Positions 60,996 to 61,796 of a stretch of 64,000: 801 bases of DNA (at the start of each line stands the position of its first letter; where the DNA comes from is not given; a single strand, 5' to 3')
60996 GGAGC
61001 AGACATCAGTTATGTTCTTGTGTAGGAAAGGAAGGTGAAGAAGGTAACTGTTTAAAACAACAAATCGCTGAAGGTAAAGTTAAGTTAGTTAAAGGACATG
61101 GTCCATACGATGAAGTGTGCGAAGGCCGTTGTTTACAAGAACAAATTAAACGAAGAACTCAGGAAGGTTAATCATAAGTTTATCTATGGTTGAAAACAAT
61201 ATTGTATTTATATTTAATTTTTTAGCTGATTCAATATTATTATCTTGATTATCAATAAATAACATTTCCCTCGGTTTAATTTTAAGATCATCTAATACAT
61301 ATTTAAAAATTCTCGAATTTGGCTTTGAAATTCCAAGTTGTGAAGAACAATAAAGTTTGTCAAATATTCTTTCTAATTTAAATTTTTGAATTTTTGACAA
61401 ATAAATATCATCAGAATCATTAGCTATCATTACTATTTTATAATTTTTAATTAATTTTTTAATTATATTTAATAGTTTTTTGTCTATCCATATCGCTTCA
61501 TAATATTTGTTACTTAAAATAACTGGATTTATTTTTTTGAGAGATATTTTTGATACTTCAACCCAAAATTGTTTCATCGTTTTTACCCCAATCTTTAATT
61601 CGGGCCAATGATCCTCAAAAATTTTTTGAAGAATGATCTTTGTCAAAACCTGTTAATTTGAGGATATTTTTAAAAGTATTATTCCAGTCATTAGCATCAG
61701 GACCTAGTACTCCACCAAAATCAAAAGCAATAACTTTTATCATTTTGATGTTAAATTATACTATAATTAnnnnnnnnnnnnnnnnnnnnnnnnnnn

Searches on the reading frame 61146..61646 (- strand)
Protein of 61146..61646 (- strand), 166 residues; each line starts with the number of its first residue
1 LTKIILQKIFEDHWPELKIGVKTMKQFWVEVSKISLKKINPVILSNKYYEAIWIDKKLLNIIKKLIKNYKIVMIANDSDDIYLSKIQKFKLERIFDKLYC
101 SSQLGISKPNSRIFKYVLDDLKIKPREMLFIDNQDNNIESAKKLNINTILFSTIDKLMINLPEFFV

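Call 14: search_protein_families(library=pfam, proteins=[window:61146-61646:-], max_evalue=10)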
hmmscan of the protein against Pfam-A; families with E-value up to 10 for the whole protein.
window:61146-61646:- (166 aa): 5 families
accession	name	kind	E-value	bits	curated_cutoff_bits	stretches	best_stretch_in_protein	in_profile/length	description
PF13419.12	HAD_2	-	2.4e-14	54.3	23.8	1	57-150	83-177/178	Haloacid dehalogenase-like hydrolase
PF00702.32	Hydrolase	-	5e-12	47.1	26.4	1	57-143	105-189/191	haloacid dehalogenase-like hydrolase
PF13242.12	Hydrolase_like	-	0.00089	19.6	22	1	107-152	3-49/75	HAD-hyrolase-like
PF12689.13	Acid_PPase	-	0.004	17.5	27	1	109-150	108-149/169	Acid Phosphatase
PF24313.1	Paratox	-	0.027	14.6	27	1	99-131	15-48/59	Paratox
